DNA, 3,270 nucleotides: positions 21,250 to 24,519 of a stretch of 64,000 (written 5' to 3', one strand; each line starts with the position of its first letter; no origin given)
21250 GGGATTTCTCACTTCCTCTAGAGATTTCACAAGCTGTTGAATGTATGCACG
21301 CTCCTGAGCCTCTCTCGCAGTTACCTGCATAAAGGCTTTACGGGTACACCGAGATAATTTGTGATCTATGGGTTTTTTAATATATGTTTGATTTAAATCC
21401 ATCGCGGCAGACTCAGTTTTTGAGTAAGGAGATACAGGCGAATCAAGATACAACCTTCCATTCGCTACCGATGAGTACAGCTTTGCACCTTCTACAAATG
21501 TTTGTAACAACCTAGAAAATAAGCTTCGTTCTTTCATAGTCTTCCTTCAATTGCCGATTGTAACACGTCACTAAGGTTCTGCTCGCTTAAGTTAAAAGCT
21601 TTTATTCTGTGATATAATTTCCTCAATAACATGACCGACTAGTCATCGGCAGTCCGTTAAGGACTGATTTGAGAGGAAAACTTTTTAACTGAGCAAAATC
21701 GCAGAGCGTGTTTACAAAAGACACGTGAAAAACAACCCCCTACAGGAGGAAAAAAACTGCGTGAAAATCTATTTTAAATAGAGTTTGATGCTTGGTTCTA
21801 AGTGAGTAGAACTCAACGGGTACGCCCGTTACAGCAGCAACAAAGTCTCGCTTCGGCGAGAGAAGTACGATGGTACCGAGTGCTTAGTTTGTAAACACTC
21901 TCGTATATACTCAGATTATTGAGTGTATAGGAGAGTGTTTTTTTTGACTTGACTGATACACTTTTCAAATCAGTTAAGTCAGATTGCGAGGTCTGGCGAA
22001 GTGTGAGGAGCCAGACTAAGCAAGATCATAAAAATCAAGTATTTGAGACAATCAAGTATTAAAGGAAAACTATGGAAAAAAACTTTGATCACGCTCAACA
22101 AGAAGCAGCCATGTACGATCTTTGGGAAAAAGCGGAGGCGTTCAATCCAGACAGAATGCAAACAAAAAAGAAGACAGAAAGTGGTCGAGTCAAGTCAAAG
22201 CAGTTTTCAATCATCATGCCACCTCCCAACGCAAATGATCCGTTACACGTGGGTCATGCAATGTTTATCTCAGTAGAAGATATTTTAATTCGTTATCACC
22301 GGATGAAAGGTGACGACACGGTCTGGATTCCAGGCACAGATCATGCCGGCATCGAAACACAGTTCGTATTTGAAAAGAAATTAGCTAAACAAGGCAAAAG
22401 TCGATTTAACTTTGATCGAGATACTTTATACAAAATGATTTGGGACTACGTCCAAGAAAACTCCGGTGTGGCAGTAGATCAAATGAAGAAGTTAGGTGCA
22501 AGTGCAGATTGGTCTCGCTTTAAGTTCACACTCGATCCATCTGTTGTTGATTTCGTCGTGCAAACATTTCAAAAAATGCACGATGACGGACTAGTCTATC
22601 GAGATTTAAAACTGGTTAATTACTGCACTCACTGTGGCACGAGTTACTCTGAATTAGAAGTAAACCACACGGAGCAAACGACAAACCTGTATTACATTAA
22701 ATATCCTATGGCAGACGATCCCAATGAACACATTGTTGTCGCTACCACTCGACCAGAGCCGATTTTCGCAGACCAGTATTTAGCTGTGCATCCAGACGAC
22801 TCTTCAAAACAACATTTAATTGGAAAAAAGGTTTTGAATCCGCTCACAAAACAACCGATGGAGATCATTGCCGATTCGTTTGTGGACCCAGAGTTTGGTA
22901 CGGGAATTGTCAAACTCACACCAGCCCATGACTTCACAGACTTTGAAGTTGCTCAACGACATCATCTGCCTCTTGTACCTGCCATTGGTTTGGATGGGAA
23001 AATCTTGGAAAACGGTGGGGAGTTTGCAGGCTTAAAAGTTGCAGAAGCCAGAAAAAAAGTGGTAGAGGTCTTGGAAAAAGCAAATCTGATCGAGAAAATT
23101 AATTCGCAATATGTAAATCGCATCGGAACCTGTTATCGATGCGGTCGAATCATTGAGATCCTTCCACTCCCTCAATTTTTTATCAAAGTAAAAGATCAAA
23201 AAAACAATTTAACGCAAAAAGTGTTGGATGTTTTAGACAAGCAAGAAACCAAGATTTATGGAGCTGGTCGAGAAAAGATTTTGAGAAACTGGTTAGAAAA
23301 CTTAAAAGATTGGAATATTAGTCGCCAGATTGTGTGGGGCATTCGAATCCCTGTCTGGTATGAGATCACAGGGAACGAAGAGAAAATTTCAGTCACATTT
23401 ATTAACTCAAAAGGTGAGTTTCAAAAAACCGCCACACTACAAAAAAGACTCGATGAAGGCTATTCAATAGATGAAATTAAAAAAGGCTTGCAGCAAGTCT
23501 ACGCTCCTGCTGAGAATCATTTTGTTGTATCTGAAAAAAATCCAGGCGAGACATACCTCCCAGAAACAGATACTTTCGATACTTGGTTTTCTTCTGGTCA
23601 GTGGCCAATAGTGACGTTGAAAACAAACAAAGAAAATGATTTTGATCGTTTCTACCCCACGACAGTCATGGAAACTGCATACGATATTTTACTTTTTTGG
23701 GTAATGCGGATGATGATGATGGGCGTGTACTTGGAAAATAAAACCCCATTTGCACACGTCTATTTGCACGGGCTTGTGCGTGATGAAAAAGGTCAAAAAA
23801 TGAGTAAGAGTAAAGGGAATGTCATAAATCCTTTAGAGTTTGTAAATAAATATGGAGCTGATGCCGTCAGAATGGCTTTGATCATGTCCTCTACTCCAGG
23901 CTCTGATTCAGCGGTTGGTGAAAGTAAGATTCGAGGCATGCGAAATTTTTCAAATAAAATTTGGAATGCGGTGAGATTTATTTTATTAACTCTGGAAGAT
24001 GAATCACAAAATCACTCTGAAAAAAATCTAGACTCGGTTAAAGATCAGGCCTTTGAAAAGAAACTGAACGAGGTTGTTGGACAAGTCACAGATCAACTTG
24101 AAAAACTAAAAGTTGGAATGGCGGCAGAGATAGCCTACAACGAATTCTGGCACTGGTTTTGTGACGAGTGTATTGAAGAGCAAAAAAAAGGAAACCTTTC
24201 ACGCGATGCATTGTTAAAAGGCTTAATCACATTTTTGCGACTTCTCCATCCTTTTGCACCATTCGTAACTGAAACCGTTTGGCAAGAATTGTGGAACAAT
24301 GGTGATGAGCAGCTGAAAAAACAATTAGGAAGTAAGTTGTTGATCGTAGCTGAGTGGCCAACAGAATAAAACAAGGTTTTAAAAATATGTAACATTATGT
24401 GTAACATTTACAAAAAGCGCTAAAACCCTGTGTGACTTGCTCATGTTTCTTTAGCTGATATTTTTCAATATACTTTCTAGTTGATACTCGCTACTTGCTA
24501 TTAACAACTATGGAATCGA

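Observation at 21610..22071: Candidate valine T-box riboswitch and attenuator in the 450-nt leader of valS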

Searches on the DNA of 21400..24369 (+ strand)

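Call 4: search_rna_families(source=window, start=21400, end=22200, threshold=evalue, max_evalue=10, show_alignments=5)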
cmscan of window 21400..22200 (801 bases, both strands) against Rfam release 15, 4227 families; matches with E-value up to 10: 9.
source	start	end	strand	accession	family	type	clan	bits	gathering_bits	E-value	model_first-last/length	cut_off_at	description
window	21676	21907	+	RF00230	T-box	Cis-reg; leader;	-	40.7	93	1.7e-07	1-219/219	no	T-box leader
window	21838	21944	+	RF01473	rli41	Gene; sRNA;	-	22.4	55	0.025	1-494/494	no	Listeria sRNA rli41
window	21886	21947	+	RF00103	mir-1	Gene; miRNA;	-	20.5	45.6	0.19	1-79/79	no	mir-1 microRNA precursor family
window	21885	21952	+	RF03815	mir-3051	Gene; miRNA;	-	19.1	100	2.2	1-77/77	no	mir-3051 microRNA precursor family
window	21893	22042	-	RF02192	TCL6_2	Gene; lncRNA;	-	17.5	45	1.7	1-126/126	no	T-cell leukemia/lymphoma 6 conserved region 2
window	21850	21948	+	RF04177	BTnc201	Gene; sRNA;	-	16.6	105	4.7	1-99/99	no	Bacteroides sRNA BTnc201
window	21873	21960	+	RF01043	MIR1023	Gene; miRNA;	-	15.1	90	2.3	1-165/165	no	MIR1023 microRNA precursor family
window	21891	21942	+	RF04187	MIR862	Gene; miRNA;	-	14.7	100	9.5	1-110/110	no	MIR862 microRNA precursor family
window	21940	21987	+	RF03338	MIR4416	Gene; miRNA;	-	13.9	70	5.3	1-147/147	no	MIR4416 microRNA precursor family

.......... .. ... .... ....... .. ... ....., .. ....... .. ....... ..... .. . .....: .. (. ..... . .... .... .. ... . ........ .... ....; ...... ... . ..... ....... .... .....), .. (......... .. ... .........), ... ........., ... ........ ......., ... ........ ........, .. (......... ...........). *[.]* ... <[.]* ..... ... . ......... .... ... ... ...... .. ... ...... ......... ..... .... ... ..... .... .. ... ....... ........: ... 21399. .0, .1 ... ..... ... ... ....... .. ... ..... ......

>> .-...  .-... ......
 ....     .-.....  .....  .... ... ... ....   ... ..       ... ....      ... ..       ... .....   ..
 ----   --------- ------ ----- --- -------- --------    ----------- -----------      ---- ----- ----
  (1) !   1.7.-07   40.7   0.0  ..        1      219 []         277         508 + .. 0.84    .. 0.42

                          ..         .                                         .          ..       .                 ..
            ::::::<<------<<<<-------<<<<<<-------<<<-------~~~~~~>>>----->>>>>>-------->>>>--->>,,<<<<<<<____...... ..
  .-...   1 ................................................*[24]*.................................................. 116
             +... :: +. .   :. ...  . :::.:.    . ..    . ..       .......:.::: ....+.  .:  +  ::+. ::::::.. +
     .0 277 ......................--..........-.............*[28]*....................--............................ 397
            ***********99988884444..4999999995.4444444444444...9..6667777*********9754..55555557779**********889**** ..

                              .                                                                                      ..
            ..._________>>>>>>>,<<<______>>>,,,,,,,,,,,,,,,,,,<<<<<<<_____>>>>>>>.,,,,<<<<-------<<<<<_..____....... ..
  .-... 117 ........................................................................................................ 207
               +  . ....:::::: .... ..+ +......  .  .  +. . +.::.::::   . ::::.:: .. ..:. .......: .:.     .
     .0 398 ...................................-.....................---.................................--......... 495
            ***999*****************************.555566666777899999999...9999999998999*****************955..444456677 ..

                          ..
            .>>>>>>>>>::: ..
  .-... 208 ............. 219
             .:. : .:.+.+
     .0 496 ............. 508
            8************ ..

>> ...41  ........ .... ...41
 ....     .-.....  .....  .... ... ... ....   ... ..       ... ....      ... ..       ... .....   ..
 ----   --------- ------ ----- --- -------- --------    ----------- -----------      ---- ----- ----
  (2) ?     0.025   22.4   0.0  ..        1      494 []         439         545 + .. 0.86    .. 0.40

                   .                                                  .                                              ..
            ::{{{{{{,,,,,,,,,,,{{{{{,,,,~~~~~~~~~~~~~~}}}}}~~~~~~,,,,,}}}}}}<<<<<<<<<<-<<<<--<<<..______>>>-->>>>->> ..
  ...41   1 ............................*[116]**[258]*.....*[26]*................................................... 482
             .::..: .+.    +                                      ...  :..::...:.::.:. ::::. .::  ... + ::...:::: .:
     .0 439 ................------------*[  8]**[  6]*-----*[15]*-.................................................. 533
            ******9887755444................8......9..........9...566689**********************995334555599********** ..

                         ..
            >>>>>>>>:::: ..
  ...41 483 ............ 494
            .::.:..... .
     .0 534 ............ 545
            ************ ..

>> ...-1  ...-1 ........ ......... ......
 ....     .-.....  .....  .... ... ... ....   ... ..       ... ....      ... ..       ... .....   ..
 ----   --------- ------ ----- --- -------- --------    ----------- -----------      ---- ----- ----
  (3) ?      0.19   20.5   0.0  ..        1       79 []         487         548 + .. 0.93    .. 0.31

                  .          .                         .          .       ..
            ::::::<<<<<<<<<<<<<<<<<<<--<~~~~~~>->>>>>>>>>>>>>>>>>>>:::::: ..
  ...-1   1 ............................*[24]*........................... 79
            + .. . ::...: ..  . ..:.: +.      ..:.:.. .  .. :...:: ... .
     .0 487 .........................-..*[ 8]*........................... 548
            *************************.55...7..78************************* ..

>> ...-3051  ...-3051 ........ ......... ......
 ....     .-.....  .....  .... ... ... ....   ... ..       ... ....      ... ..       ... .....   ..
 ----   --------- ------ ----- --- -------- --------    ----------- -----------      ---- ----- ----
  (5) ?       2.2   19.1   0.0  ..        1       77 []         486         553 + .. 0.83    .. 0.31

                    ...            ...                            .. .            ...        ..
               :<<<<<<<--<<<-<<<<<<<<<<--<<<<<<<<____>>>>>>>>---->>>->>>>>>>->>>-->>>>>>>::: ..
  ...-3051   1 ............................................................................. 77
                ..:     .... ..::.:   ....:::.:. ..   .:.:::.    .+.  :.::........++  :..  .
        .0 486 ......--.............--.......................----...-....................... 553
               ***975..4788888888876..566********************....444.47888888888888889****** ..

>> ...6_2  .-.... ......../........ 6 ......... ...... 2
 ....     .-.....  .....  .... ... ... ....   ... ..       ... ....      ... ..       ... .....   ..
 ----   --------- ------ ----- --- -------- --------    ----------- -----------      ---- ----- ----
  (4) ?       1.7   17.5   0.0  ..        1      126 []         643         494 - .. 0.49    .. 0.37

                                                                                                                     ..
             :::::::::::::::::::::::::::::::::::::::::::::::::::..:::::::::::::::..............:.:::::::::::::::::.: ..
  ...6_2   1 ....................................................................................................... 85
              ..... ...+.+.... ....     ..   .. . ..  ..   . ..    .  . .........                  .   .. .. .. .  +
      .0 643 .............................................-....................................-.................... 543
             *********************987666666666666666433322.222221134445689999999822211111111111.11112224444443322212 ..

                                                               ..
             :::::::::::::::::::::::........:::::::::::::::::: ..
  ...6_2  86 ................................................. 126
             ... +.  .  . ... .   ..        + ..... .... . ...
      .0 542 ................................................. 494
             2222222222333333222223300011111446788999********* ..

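Call 41: search_rna_families(sources=[L081, L082, L083, L205, L208, L003, L042, L054, L045, L130], threshold=evalue, max_evalue=0.01)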
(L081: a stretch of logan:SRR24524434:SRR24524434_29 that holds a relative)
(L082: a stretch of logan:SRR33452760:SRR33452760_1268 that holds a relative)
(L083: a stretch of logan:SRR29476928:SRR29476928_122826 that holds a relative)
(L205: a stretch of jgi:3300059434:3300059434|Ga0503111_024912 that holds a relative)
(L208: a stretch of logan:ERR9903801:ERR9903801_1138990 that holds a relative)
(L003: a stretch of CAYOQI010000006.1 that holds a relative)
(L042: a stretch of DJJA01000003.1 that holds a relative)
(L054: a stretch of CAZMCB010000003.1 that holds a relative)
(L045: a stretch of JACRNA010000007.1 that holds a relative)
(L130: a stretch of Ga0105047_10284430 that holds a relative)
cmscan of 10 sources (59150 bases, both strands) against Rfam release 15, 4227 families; matches with E-value up to 0.01: 5.
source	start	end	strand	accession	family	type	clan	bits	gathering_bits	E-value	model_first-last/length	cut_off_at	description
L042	855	926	+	RF00005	tRNA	Gene; tRNA;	CL00001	64.5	29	9.3e-12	1-71/71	no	tRNA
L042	2295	2474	+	RF00230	T-box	Cis-reg; leader;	-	44.8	93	1.1e-06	1-219/219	no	T-box leader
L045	1746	1912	+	RF00230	T-box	Cis-reg; leader;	-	36.6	93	0.00015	1-219/219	no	T-box leader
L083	2240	2432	+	RF00230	T-box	Cis-reg; leader;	-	33.6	93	0.0009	1-219/219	no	T-box leader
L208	1176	1358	+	RF00230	T-box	Cis-reg; leader;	-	32.9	93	0.0013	1-219/219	no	T-box leader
